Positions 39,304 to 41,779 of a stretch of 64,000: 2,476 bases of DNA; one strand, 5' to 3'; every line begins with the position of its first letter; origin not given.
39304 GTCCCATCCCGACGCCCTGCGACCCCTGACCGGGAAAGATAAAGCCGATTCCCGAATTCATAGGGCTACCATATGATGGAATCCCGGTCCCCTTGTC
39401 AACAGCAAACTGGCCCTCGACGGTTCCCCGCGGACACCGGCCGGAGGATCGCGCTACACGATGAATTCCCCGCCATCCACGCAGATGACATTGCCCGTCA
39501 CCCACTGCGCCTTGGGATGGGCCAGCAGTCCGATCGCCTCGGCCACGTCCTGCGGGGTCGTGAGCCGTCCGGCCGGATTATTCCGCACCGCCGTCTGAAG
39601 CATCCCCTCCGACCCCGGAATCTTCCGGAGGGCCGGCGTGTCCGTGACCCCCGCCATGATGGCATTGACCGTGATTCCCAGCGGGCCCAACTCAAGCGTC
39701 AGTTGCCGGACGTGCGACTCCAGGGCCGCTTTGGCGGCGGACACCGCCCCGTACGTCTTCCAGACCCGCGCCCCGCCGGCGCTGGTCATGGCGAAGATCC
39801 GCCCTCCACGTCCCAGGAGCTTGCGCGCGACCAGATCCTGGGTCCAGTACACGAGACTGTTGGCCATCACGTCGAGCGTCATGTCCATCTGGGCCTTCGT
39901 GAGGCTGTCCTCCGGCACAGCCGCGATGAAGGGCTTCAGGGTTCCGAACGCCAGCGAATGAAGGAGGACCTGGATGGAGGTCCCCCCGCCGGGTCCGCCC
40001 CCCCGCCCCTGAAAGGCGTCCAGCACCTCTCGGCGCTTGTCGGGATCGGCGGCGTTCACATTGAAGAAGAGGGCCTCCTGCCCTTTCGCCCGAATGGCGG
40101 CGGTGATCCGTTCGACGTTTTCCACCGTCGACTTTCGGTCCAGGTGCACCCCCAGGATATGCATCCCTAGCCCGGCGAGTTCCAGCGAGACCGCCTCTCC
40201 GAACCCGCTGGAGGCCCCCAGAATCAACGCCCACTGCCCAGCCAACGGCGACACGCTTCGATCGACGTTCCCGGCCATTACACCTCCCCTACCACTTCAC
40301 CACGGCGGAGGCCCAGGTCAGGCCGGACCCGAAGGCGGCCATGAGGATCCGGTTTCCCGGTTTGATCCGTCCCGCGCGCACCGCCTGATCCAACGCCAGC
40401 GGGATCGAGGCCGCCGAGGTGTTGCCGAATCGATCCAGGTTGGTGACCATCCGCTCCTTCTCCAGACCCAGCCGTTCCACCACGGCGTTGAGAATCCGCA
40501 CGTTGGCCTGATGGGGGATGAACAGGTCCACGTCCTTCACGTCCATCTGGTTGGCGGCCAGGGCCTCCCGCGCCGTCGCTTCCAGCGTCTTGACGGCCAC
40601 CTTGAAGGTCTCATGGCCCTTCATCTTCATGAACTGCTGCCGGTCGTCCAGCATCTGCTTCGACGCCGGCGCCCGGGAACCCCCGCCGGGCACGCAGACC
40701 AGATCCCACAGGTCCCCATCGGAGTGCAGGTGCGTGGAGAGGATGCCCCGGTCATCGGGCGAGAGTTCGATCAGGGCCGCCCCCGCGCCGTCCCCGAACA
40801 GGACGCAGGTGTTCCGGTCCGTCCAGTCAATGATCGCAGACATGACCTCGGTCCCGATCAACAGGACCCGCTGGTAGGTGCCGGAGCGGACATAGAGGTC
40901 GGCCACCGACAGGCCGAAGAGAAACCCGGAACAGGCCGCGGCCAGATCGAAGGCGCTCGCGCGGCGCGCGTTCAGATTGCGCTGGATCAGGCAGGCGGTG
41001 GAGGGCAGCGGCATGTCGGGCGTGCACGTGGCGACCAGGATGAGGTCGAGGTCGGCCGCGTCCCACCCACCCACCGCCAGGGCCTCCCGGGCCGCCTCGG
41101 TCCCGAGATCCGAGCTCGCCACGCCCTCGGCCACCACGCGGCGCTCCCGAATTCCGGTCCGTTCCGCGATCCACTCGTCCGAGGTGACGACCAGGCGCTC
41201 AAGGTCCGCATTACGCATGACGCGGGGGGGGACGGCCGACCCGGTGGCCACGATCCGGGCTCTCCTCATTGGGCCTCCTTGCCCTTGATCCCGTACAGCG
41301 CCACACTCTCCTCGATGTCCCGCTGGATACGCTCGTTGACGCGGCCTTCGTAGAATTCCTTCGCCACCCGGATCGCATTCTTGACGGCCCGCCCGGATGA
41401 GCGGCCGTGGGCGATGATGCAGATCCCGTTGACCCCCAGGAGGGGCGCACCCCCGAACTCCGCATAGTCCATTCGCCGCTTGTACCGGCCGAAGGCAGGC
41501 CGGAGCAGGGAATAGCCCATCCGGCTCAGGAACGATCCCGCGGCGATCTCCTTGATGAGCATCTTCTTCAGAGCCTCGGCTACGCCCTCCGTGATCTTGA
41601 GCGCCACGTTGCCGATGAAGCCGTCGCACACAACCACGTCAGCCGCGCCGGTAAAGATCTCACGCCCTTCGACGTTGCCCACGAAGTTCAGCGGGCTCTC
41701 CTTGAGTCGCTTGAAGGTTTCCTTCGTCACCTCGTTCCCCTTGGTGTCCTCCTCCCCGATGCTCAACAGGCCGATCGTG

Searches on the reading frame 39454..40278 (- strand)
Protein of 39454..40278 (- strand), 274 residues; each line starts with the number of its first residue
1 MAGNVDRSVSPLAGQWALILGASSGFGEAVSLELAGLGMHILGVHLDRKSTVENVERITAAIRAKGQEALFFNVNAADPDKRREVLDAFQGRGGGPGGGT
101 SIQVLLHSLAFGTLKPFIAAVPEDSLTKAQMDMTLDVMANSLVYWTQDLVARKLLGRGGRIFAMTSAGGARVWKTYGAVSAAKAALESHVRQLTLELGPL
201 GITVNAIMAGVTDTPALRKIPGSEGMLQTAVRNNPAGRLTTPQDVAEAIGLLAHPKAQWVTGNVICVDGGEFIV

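Call 61: search_protein_families(library=pfam, proteins=[window:39454-40278:-], max_evalue=0.00001)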
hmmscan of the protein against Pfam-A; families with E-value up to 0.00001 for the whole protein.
window:39454-40278:- (274 aa): 2 families
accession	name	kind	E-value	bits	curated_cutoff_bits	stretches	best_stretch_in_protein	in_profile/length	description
PF13561.12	adh_short_C2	-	1.9e-44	152.5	27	1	21-270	1-234/236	Enoyl-(Acyl carrier protein) reductase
PF00106.31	adh_short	-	4e-23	82.4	26.6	1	15-220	1-190/195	short chain dehydrogenase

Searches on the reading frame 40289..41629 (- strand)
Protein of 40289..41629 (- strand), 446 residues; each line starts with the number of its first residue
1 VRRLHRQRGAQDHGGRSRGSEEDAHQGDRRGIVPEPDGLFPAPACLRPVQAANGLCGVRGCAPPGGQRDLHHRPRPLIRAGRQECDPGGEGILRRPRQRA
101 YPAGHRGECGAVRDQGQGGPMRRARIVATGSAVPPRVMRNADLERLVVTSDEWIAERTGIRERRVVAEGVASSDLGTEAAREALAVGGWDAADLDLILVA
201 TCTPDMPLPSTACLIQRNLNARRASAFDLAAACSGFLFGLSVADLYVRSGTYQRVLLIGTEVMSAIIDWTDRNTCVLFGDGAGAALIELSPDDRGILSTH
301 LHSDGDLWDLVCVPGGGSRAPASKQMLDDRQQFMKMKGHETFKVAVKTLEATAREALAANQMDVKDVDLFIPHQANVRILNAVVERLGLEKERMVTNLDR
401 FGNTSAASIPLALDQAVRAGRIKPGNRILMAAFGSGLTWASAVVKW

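Call 61: search_protein_families(library=pfam, proteins=[window:40289-41629:-], max_evalue=0.00001)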
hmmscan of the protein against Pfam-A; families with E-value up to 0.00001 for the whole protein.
window:40289-41629:- (446 aa): 2 families
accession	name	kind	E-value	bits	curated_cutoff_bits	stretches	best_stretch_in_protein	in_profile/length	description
PF08541.16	ACP_syn_III_C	-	8e-38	128.9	26.6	1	357-446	1-90/90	3-Oxoacyl-[acyl-carrier-protein (ACP)] synthase III C terminal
PF08545.16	ACP_syn_III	-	1.3e-31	108.7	24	1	227-305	1-80/80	3-Oxoacyl-[acyl-carrier-protein (ACP)] synthase III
